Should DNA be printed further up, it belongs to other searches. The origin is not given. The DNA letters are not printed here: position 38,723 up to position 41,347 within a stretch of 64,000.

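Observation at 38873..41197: Clp/Hsp100 ATPase in which both substrate-threading pore-loop tyrosines are replaced by Asp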

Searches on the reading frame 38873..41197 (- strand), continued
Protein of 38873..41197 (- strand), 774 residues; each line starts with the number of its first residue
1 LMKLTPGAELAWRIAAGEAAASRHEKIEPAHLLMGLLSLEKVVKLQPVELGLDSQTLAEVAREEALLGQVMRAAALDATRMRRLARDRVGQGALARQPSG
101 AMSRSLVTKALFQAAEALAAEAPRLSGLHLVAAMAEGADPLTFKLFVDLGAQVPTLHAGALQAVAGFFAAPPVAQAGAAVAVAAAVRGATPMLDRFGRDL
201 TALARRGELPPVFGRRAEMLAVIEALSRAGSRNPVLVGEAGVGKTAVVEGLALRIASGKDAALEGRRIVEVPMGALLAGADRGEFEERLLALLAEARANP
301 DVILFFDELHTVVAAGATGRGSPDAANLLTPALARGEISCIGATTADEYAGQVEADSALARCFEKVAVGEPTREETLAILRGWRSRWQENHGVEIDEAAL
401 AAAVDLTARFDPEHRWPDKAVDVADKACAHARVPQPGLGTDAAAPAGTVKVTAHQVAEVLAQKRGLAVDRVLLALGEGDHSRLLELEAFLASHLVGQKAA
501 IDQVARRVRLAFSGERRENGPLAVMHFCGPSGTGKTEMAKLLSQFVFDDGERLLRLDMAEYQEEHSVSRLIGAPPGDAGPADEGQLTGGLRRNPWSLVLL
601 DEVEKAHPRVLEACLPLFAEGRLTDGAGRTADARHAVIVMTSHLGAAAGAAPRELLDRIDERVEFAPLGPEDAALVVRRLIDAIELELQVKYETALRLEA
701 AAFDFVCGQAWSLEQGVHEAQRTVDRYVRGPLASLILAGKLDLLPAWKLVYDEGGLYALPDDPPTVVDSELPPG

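Call 9: find_homologous_proteins(query=window:38873-41197:-, max_evalue=1e-30)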
Query window:38873-41197:- (774 aa): 7802 proteins with E <= 1e-30 among 8000 candidates; the best 120 are listed.
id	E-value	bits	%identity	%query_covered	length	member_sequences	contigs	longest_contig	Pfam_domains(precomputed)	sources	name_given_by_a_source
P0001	0.0e+0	1656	100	100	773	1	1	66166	PF00158.33,PF07724.21,PF00004.36,PF17871.8,PF07728.21,PF13481.13,PF13191.13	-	-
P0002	0.0e+0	1069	68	99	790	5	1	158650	PF02861.26,PF00158.33,PF07724.21,PF00004.36,PF13401.13,PF17871.8,PF07728.21,PF10431.16,PF13191.13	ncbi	-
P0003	0.0e+0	1047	67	99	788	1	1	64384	PF00158.33,PF07724.21,PF00004.36,PF13401.13,PF17871.8,PF07728.21,PF10431.16,PF13191.13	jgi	jgi:ATP-dependent Clp protease ATP-binding subunit ClpC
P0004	2.2e-280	950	65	99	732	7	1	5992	PF07724.21,PF00004.36,PF17871.8,PF07728.21,PF10431.16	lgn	-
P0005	1.7e-212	726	52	98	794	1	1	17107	PF02861.26,PF00158.33,PF07724.21,PF00004.36,PF13401.13,PF17871.8,PF07728.21,PF10431.16,PF20720.4,PF13191.13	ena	-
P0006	2.6e-212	725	51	98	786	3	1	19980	PF02861.26,PF00004.36,PF13401.13,PF20703.4,PF17871.8,PF05496.19,PF07728.21,PF13191.13,PF00158.33,PF07724.21,PF00005.34,PF05729.19,PF10431.16,PF20720.4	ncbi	-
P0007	2.5e-207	709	51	98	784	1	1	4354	PF02861.26,PF00158.33,PF07724.21,PF00004.36,PF13401.13,PF17871.8,PF07728.21,PF10431.16,PF20720.4,PF13191.13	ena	-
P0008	7.9e-207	707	51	98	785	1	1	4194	PF02861.26,PF00004.36,PF13401.13,PF17871.8,PF07728.21,PF13191.13,PF00158.33,PF07724.21,PF05621.18,PF01078.28,PF10431.16,PF20720.4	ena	-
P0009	4.8e-205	701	51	98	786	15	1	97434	PF02861.26,PF00158.33,PF07724.21,PF00004.36,PF13401.13,PF17871.8,PF07728.21,PF10431.16,PF20720.4,PF13191.13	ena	-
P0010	1.2e-203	697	50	98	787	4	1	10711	PF02861.26,PF00158.33,PF07724.21,PF00005.34,PF00004.36,PF13401.13,PF17871.8,PF07728.21,PF10431.16,PF20720.4,PF13191.13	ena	-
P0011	1.4e-203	697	50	98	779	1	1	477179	PF02861.26,PF00158.33,PF07724.21,PF00004.36,PF13401.13,PF17871.8,PF07728.21,PF10431.16,PF20720.4,PF13191.13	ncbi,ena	-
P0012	7.7e-203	694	50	98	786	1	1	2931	PF02861.26,PF00158.33,PF07724.21,PF00004.36,PF13401.13,PF17871.8,PF07728.21,PF10431.16,PF20720.4,PF13191.13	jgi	jgi:ATP-dependent Clp protease ATP-binding subunit ClpC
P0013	4.8e-202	691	49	98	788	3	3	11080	PF02861.26,PF00158.33,PF07724.21,PF00004.36,PF13401.13,PF20703.4,PF17871.8,PF07728.21,PF10431.16,PF13191.13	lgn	-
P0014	5.7e-202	691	49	98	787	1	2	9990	PF02861.26,PF00158.33,PF07724.21,PF00004.36,PF13401.13,PF20703.4,PF17871.8,PF07728.21,PF10431.16,PF20720.4,PF13191.13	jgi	jgi:ATP-dependent Clp protease ATP-binding subunit ClpC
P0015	7.0e-202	691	49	98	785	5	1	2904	PF02861.26,PF00158.33,PF07724.21,PF00004.36,PF13401.13,PF17871.8,PF07728.21,PF10431.16,PF20720.4,PF13191.13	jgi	jgi:ATP-dependent Clp protease ATP-binding subunit ClpC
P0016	4.4e-201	688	50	95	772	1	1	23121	PF02861.26,PF00158.33,PF07724.21,PF00005.34,PF00004.36,PF13401.13,PF17871.8,PF07728.21,PF10431.16,PF20720.4,PF13191.13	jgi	jgi:ATP-dependent Clp protease ATP-binding subunit ClpC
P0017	1.8e-200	686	50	98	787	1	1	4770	PF02861.26,PF00158.33,PF07724.21,PF00005.34,PF00004.36,PF13401.13,PF17871.8,PF07728.21,PF10431.16,PF20720.4,PF13191.13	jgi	jgi:ATP-dependent Clp protease ATP-binding subunit ClpC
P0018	1.8e-199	683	51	98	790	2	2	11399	PF02861.26,PF00158.33,PF07724.21,PF05729.19,PF00004.36,PF13401.13,PF17871.8,PF07728.21,PF10431.16,PF13191.13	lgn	-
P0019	1.9e-199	683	49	98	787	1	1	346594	PF02861.26,PF00158.33,PF07724.21,PF00004.36,PF13401.13,PF17871.8,PF13238.13,PF07728.21,PF10431.16,PF20720.4,PF13191.13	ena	-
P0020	5.6e-199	681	49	95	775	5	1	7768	PF02861.26,PF00158.33,PF07724.21,PF00005.34,PF00004.36,PF13401.13,PF17871.8,PF07728.21,PF10431.16,PF20720.4,PF13191.13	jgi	jgi:ATP-dependent Clp protease ATP-binding subunit ClpC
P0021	5.9e-199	681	49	98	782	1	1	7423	PF02861.26,PF00158.33,PF07724.21,PF00004.36,PF13401.13,PF17871.8,PF07728.21,PF10431.16,PF20720.4,PF13191.13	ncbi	ncbi:MAG TPA: ATP-dependent Clp protease ATP-binding subunit [Vicinamibacteria bacterium]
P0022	1.6e-198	680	49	98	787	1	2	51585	PF02861.26,PF00004.36,PF13401.13,PF17871.8,PF07728.21,PF13191.13,PF00158.33,PF07724.21,PF00005.34,PF05729.19,PF10431.16,PF20720.4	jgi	jgi:ATP-dependent Clp protease ATP-binding subunit ClpC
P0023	1.7e-198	680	49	98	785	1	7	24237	PF02861.26,PF00158.33,PF07724.21,PF00004.36,PF13401.13,PF17871.8,PF07728.21,PF10431.16,PF20720.4,PF13191.13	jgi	jgi:ATP-dependent Clp protease ATP-binding subunit ClpC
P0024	4.1e-198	678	50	98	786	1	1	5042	PF02861.26,PF00158.33,PF07724.21,PF00004.36,PF13401.13,PF17871.8,PF07728.21,PF10431.16,PF20720.4,PF13191.13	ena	-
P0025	1.3e-197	677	49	95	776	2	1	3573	PF02861.26,PF00158.33,PF07724.21,PF00004.36,PF13401.13,PF17871.8,PF07728.21,PF10431.16,PF20720.4,PF13191.13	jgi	jgi:ATP-dependent Clp protease ATP-binding subunit ClpC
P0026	1.9e-196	673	48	98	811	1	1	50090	PF02861.26,PF00158.33,PF07724.21,PF00004.36,PF13401.13,PF17871.8,PF07728.21,PF05621.18,PF10431.16,PF13191.13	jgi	-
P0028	7.2e-196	671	50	98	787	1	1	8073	PF02861.26,PF00158.33,PF07724.21,PF00004.36,PF13401.13,PF17871.8,PF07728.21,PF10431.16,PF20720.4,PF13191.13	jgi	jgi:ATP-dependent Clp protease ATP-binding subunit ClpC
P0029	1.0e-194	667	49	98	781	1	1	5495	PF02861.26,PF00158.33,PF07724.21,PF00004.36,PF13401.13,PF17871.8,PF07728.21,PF10431.16,PF20720.4,PF13191.13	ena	-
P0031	7.7e-193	661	49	98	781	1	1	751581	PF02861.26,PF00158.33,PF07724.21,PF00005.34,PF00004.36,PF13401.13,PF17871.8,PF07728.21,PF01078.28,PF10431.16,PF13191.13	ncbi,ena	-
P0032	1.5e-192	660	47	98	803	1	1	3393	PF13173.13,PF02861.26,PF00004.36,PF13401.13,PF17871.8,PF07728.21,PF13191.13,PF06414.19,PF00158.33,PF07724.21,PF05621.18,PF10431.16,PF20720.4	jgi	jgi:ATP-dependent Clp protease ATP-binding subunit ClpC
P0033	4.2e-192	659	49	98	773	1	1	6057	PF02861.26,PF00158.33,PF07724.21,PF00005.34,PF00004.36,PF13401.13,PF17871.8,PF07728.21,PF10431.16,PF20720.4,PF13191.13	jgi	jgi:ATP-dependent Clp protease ATP-binding subunit ClpC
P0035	4.3e-191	655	48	98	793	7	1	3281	PF02861.26,PF00158.33,PF07724.21,PF00004.36,PF13401.13,PF17871.8,PF07728.21,PF05621.18,PF10431.16,PF13191.13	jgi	-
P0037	5.5e-191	655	48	98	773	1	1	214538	PF02861.26,PF00158.33,PF07724.21,PF00005.34,PF00004.36,PF13401.13,PF17871.8,PF07728.21,PF10431.16,PF20720.4,PF13191.13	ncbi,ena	-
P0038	3.1e-190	652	46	99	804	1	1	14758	PF13173.13,PF02861.26,PF00004.36,PF13401.13,PF17871.8,PF07728.21,PF13191.13,PF06414.19,PF01695.24,PF00158.33,PF07724.21,PF05729.19,PF05621.18,PF10431.16,PF20720.4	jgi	jgi:ATP-dependent Clp protease ATP-binding subunit ClpC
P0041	1.4e-189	650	48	98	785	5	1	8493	PF02861.26,PF00158.33,PF07724.21,PF00004.36,PF13401.13,PF17871.8,PF07728.21,PF10431.16,PF20720.4,PF13191.13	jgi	jgi:ATP-dependent Clp protease ATP-binding subunit ClpC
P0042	3.2e-189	649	48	95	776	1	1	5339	PF02861.26,PF00158.33,PF07724.21,PF00004.36,PF13401.13,PF20703.4,PF17871.8,PF07728.21,PF10431.16,PF13191.13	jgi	jgi:ATP-dependent Clp protease ATP-binding subunit ClpC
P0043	3.4e-189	649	49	98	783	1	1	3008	PF02861.26,PF07724.21,PF00004.36,PF13401.13,PF17871.8,PF05496.19,PF07728.21,PF10431.16,PF20720.4,PF13191.13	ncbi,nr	ncbi:MAG TPA: ATP-dependent Clp protease ATP-binding subunit [Vicinamibacteria bacterium]|nr:ATP-dep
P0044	4.6e-189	649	48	98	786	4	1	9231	PF02861.26,PF00158.33,PF07724.21,PF00004.36,PF13401.13,PF17871.8,PF07728.21,PF10431.16,PF20720.4,PF13191.13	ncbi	-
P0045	8.6e-189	648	49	98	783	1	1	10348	PF02861.26,PF00004.36,PF13401.13,PF20703.4,PF17871.8,PF01637.25,PF07728.21,PF13191.13,PF00158.33,PF07724.21,PF10431.16,PF20720.4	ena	-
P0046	3.7e-188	646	46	98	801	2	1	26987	PF02861.26,PF00004.36,PF13401.13,PF23569.2,PF17871.8,PF07728.21,PF13191.13,PF00158.33,PF07724.21,PF05621.18,PF01078.28,PF10431.16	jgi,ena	jgi:ATP-dependent Clp protease ATP-binding subunit ClpC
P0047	5.6e-188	645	49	97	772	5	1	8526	PF02861.26,PF00158.33,PF07724.21,PF00004.36,PF13401.13,PF20703.4,PF17871.8,PF07728.21,PF10431.16,PF13191.13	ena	-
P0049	3.5e-187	642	47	98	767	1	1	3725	PF02861.26,PF00158.33,PF07724.21,PF00004.36,PF17871.8,PF07728.21,PF10431.16,PF13191.13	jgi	jgi:ATP-dependent Clp protease ATP-binding subunit ClpC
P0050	5.2e-187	642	48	98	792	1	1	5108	PF02861.26,PF00158.33,PF07724.21,PF00004.36,PF13401.13,PF17871.8,PF07728.21,PF05621.18,PF10431.16,PF13191.13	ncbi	ncbi:MAG: ATP-dependent Clp protease ATP-binding subunit [Vicinamibacteria bacterium]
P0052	1.3e-186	640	53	74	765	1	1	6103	PF02861.26,PF00158.33,PF07724.21,PF00004.36,PF13401.13,PF17871.8,PF07728.21,PF10431.16,PF13191.13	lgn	-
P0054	2.7e-186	639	47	98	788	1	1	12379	PF02861.26,PF00158.33,PF07724.21,PF00004.36,PF13401.13,PF17871.8,PF07728.21,PF05621.18,PF10431.16,PF13191.13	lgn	-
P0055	4.1e-186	639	48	95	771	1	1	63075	PF02861.26,PF00158.33,PF07724.21,PF00004.36,PF13401.13,PF17871.8,PF07728.21,PF10431.16,PF20720.4,PF13191.13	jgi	jgi:ATP-dependent Clp protease ATP-binding subunit ClpC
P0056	6.6e-186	638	47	98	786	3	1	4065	PF02861.26,PF00004.36,PF13401.13,PF20703.4,PF17871.8,PF01637.25,PF07728.21,PF13191.13,PF00158.33,PF07724.21,PF05729.19,PF10431.16,PF20720.4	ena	-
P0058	1.2e-185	637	48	98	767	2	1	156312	PF02861.26,PF00158.33,PF07724.21,PF00004.36,PF13401.13,PF17871.8,PF07728.21,PF10431.16,PF13191.13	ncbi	-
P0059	1.3e-185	637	47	98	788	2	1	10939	PF02861.26,PF00158.33,PF07724.21,PF00004.36,PF13401.13,PF17871.8,PF07728.21,PF05621.18,PF10431.16,PF13191.13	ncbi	-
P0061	4.7e-184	632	49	98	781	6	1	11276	PF02861.26,PF00004.36,PF13401.13,PF17871.8,PF13238.13,PF07728.21,PF13191.13,PF00158.33,PF07724.21,PF00005.34,PF10431.16,PF20720.4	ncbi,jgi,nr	ncbi:MAG TPA: ATP-dependent Clp protease ATP-binding subunit [Vicinamibacteria bacterium]|nr:ATP-dep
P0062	6.4e-184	632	43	98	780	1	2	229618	PF02861.26,PF00158.33,PF07724.21,PF12775.14,PF00004.36,PF13401.13,PF17871.8,PF07728.21,PF10431.16,PF13191.13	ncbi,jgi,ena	ncbi:MAG: ATP-dependent Clp protease ATP-binding subunit [Thermodesulfovibrionales bacterium]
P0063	1.2e-183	631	47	95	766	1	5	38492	PF02861.26,PF00158.33,PF07724.21,PF00004.36,PF13401.13,PF17871.8,PF07728.21,PF10431.16,PF13191.13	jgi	jgi:ATP-dependent Clp protease ATP-binding subunit ClpC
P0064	1.5e-183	630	48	98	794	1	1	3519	PF02861.26,PF00158.33,PF07724.21,PF05729.19,PF00004.36,PF13401.13,PF17871.8,PF07728.21,PF10431.16,PF20720.4,PF13191.13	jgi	jgi:ATP-dependent Clp protease ATP-binding subunit ClpC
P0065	1.8e-183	630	44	97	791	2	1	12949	PF13173.13,PF02861.26,PF00004.36,PF13401.13,PF17871.8,PF01637.25,PF07728.21,PF13191.13,PF00158.33,PF07724.21,PF12775.14,PF05729.19,PF05621.18,PF10431.16,PF20720.4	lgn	-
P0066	1.9e-183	630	47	99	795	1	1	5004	PF02861.26,PF00004.36,PF13401.13,PF17871.8,PF05496.19,PF07728.21,PF13191.13,PF00158.33,PF07724.21,PF05729.19,PF05621.18,PF10431.16,PF20720.4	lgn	-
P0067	2.1e-183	630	45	100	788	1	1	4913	PF13173.13,PF02861.26,PF00004.36,PF13401.13,PF17871.8,PF05496.19,PF01637.25,PF07728.21,PF13191.13,PF00158.33,PF07724.21,PF05729.19,PF10431.16,PF20720.4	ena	-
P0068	3.7e-183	629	48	95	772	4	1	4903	PF02861.26,PF00158.33,PF07724.21,PF00004.36,PF13401.13,PF17871.8,PF07728.21,PF10431.16,PF20720.4,PF13191.13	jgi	jgi:ATP-dependent Clp protease ATP-binding subunit ClpC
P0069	5.2e-183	629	44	97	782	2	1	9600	PF13173.13,PF02861.26,PF00004.36,PF13401.13,PF17871.8,PF07728.21,PF13191.13,PF00158.33,PF07724.21,PF12775.14,PF10431.16,PF20720.4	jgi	-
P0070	8.3e-183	628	46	98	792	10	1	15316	PF02861.26,PF00158.33,PF07724.21,PF00004.36,PF13401.13,PF17871.8,PF07728.21,PF05621.18,PF10431.16,PF13191.13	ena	-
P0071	1.5e-182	627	44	97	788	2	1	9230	PF02861.26,PF00158.33,PF07724.21,PF12775.14,PF00004.36,PF13401.13,PF17871.8,PF07728.21,PF10431.16,PF20720.4,PF13191.13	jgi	-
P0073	3.7e-182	626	45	98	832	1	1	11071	PF13173.13,PF02861.26,PF00158.33,PF07724.21,PF00004.36,PF13401.13,PF17871.8,PF07728.21,PF10431.16,PF20720.4,PF13191.13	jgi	jgi:ATP-dependent Clp protease ATP-binding subunit ClpC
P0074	4.1e-182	626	50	74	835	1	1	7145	PF13173.13,PF02861.26,PF00004.36,PF13401.13,PF17871.8,PF07728.21,PF13191.13,PF06414.19,PF00158.33,PF07724.21,PF05729.19,PF05621.18,PF10431.16,PF20720.4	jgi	-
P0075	6.6e-182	625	46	99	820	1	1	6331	PF02861.26,PF00158.33,PF07724.21,PF05729.19,PF00004.36,PF13401.13,PF17871.8,PF07728.21,PF05621.18,PF10431.16,PF13191.13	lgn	-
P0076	7.2e-182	625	47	98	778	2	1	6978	PF02861.26,PF07724.21,PF00005.34,PF00004.36,PF13401.13,PF20703.4,PF17871.8,PF07728.21,PF10431.16,PF20720.4,PF13191.13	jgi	jgi:ATP-dependent Clp protease ATP-binding subunit ClpC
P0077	1.3e-181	624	44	97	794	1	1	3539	PF02861.26,PF00004.36,PF13401.13,PF17871.8,PF07728.21,PF13191.13,PF00158.33,PF07724.21,PF12775.14,PF05621.18,PF10431.16,PF20720.4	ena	-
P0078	3.3e-181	623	44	98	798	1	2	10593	PF02861.26,PF00004.36,PF13401.13,PF17871.8,PF01637.25,PF07728.21,PF13191.13,PF00158.33,PF07724.21,PF12775.14,PF05729.19,PF10431.16,PF20720.4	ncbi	-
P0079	3.7e-181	622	43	99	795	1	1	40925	PF02861.26,PF00158.33,PF07724.21,PF00004.36,PF13401.13,PF17871.8,PF07728.21,PF10431.16,PF20720.4,PF13191.13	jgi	jgi:ATP-dependent Clp protease ATP-binding subunit ClpC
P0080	4.6e-181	622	44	97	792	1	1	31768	PF13173.13,PF02861.26,PF00004.36,PF13401.13,PF20703.4,PF17871.8,PF01637.25,PF07728.21,PF13191.13,PF00158.33,PF07724.21,PF05621.18,PF10431.16,PF20720.4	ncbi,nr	ncbi:MAG: ATP-dependent Clp protease ATP-binding subunit [Chloroflexi bacterium]|nr:ATP-dependent Cl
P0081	7.4e-181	621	43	98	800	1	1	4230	PF02861.26,PF00004.36,PF13401.13,PF17871.8,PF01637.25,PF07728.21,PF13191.13,PF00158.33,PF07724.21,PF12775.14,PF05621.18,PF10431.16,PF20720.4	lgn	-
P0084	1.3e-180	621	47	95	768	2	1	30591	PF02861.26,PF07724.21,PF00005.34,PF00004.36,PF13401.13,PF20703.4,PF17871.8,PF07728.21,PF10431.16,PF20720.4,PF13191.13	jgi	jgi:ATP-dependent Clp protease ATP-binding subunit ClpC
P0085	1.4e-180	621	44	99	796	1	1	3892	PF02861.26,PF00158.33,PF07724.21,PF00004.36,PF13401.13,PF17871.8,PF07728.21,PF05621.18,PF10431.16,PF13191.13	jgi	jgi:ATP-dependent Clp protease ATP-binding subunit ClpC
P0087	2.0e-180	620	42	98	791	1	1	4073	PF02861.26,PF00158.33,PF07724.21,PF00004.36,PF13401.13,PF17871.8,PF07728.21,PF10431.16,PF20720.4,PF13191.13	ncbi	ncbi:MAG: AAA family ATPase [Dissulfurispiraceae bacterium]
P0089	2.2e-180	620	46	98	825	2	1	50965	PF02861.26,PF00004.36,PF13401.13,PF17871.8,PF07728.21,PF13191.13,PF00158.33,PF07724.21,PF05729.19,PF05621.18,PF10431.16,PF20720.4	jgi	jgi:ATP-dependent Clp protease ATP-binding subunit ClpC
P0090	4.5e-180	619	47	98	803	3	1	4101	PF02861.26,PF06414.19,PF00158.33,PF07724.21,PF05729.19,PF00004.36,PF13401.13,PF17871.8,PF07728.21,PF10431.16,PF13191.13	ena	-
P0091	8.6e-180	618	43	98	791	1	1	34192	PF02861.26,PF00004.36,PF13401.13,PF17871.8,PF01637.25,PF07728.21,PF13191.13,PF00158.33,PF07724.21,PF05729.19,PF10431.16,PF20720.4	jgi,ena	-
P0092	1.2e-179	617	44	98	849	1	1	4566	PF02861.26,PF00158.33,PF07724.21,PF05729.19,PF00004.36,PF13401.13,PF17871.8,PF07728.21,PF10431.16,PF20720.4,PF13191.13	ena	-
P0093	1.5e-179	617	47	98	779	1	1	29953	PF02861.26,PF07724.21,PF00004.36,PF13401.13,PF20703.4,PF17871.8,PF07728.21,PF10431.16,PF13191.13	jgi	jgi:ATP-dependent Clp protease ATP-binding subunit ClpC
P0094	1.5e-179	617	47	98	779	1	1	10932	PF02861.26,PF07724.21,PF00004.36,PF13401.13,PF17871.8,PF07728.21,PF10431.16,PF13191.13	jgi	jgi:ATP-dependent Clp protease ATP-binding subunit ClpC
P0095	1.5e-179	617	45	97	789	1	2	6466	PF02861.26,PF00158.33,PF07724.21,PF05729.19,PF00004.36,PF13401.13,PF17871.8,PF07728.21,PF10431.16,PF20720.4,PF13191.13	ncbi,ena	-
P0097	2.6e-179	616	46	98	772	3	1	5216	PF13173.13,PF02861.26,PF00004.36,PF13401.13,PF17871.8,PF07728.21,PF13191.13,PF00158.33,PF07724.21,PF05621.18,PF10431.16,PF20720.4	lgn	-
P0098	3.5e-179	616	46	99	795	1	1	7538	PF02861.26,PF00004.36,PF13401.13,PF17871.8,PF07728.21,PF13191.13,PF00158.33,PF07724.21,PF12775.14,PF05729.19,PF10431.16,PF20720.4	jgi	jgi:ATP-dependent Clp protease ATP-binding subunit ClpC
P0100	3.9e-179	616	47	98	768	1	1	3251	PF02861.26,PF00158.33,PF07724.21,PF00004.36,PF13401.13,PF17871.8,PF07728.21,PF10431.16,PF20720.4,PF13191.13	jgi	jgi:ATP-dependent Clp protease ATP-binding subunit ClpC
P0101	4.4e-179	616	47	98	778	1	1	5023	PF02861.26,PF07724.21,PF00005.34,PF00004.36,PF13401.13,PF17871.8,PF07728.21,PF10431.16,PF13191.13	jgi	jgi:ATP-dependent Clp protease ATP-binding subunit ClpC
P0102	4.6e-179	616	46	98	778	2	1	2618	PF02861.26,PF07724.21,PF00004.36,PF13401.13,PF20703.4,PF17871.8,PF07728.21,PF10431.16,PF20720.4,PF13191.13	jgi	jgi:ATP-dependent Clp protease ATP-binding subunit ClpC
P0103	7.1e-179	615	45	98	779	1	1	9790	PF02861.26,PF07724.21,PF00004.36,PF13401.13,PF20703.4,PF17871.8,PF07728.21,PF10431.16,PF13191.13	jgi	jgi:ATP-dependent Clp protease ATP-binding subunit ClpC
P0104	1.1e-178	614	46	95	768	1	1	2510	PF02861.26,PF07724.21,PF00005.34,PF00004.36,PF13401.13,PF20703.4,PF17871.8,PF07728.21,PF10431.16,PF20720.4,PF13191.13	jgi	jgi:ATP-dependent Clp protease ATP-binding subunit ClpC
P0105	1.1e-178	614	42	98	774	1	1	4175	PF02861.26,PF00004.36,PF13401.13,PF17871.8,PF05496.19,PF07728.21,PF13191.13,PF01695.24,PF00158.33,PF07724.21,PF13476.13,PF05621.18,PF10431.16,PF20720.4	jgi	jgi:ATP-dependent Clp protease ATP-binding subunit ClpC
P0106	2.0e-178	613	46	98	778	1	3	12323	PF02861.26,PF07724.21,PF00005.34,PF00004.36,PF13401.13,PF17871.8,PF07728.21,PF10431.16,PF13191.13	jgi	jgi:ATP-dependent Clp protease ATP-binding subunit ClpC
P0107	4.6e-178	612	42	98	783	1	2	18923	PF13173.13,PF02861.26,PF00004.36,PF13401.13,PF17871.8,PF07728.21,PF13191.13,PF00158.33,PF07724.21,PF12775.14,PF10431.16,PF20720.4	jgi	jgi:ATP-dependent Clp protease ATP-binding subunit ClpC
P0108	6.3e-178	612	44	97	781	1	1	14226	PF13173.13,PF02861.26,PF00004.36,PF13401.13,PF20703.4,PF17871.8,PF05496.19,PF01637.25,PF07728.21,PF13191.13,PF00158.33,PF07724.21,PF05729.19,PF05621.18,PF10431.16,PF20720.4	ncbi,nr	ncbi:MAG: ATP-dependent Clp protease ATP-binding subunit [Chloroflexi bacterium]|nr:ATP-dependent Cl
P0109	6.6e-178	612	42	99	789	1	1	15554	PF02861.26,PF00004.36,PF13401.13,PF17871.8,PF07728.21,PF13191.13,PF00158.33,PF07724.21,PF12775.14,PF05729.19,PF05621.18,PF01078.28,PF10431.16,PF20720.4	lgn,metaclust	metaclust:status=active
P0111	1.2e-177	611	43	97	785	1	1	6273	PF02861.26,PF00158.33,PF07724.21,PF05729.19,PF00004.36,PF13401.13,PF17871.8,PF07728.21,PF10431.16,PF13191.13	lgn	-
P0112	2.2e-177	610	45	98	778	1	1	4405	PF02861.26,PF07724.21,PF00004.36,PF13401.13,PF20703.4,PF17871.8,PF07728.21,PF05621.18,PF10431.16,PF13191.13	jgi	jgi:ATP-dependent Clp protease ATP-binding subunit ClpC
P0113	5.2e-177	609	42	99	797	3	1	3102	PF02861.26,PF00004.36,PF13401.13,PF17871.8,PF01637.25,PF07728.21,PF13191.13,PF00158.33,PF07724.21,PF12775.14,PF05729.19,PF05621.18,PF10431.16,PF20720.4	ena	-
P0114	1.5e-176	607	43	99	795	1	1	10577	PF02861.26,PF00004.36,PF13401.13,PF17871.8,PF07728.21,PF13191.13,PF00158.33,PF07724.21,PF12775.14,PF05621.18,PF10431.16,PF20720.4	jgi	jgi:ATP-dependent Clp protease ATP-binding subunit ClpC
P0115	1.8e-176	607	46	98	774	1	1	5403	PF02861.26,PF00158.33,PF07724.21,PF00004.36,PF13401.13,PF20703.4,PF17871.8,PF07728.21,PF10431.16,PF13191.13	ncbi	-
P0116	2.4e-176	607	46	98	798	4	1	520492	PF02861.26,PF00158.33,PF07724.21,PF12775.14,PF00004.36,PF13401.13,PF17871.8,PF07728.21,PF05621.18,PF10431.16,PF13191.13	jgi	jgi:ATP-dependent Clp protease ATP-binding subunit ClpC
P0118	7.7e-176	605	45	99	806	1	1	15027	PF02861.26,PF00158.33,PF07724.21,PF00004.36,PF13401.13,PF17871.8,PF07728.21,PF10431.16,PF13191.13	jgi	jgi:ATP-dependent Clp protease ATP-binding subunit ClpC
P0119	8.0e-176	605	43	98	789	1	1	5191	PF02861.26,PF00158.33,PF07724.21,PF12775.14,PF00004.36,PF13401.13,PF17871.8,PF07728.21,PF10431.16,PF20720.4,PF13191.13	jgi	jgi:ATP-dependent Clp protease ATP-binding subunit ClpC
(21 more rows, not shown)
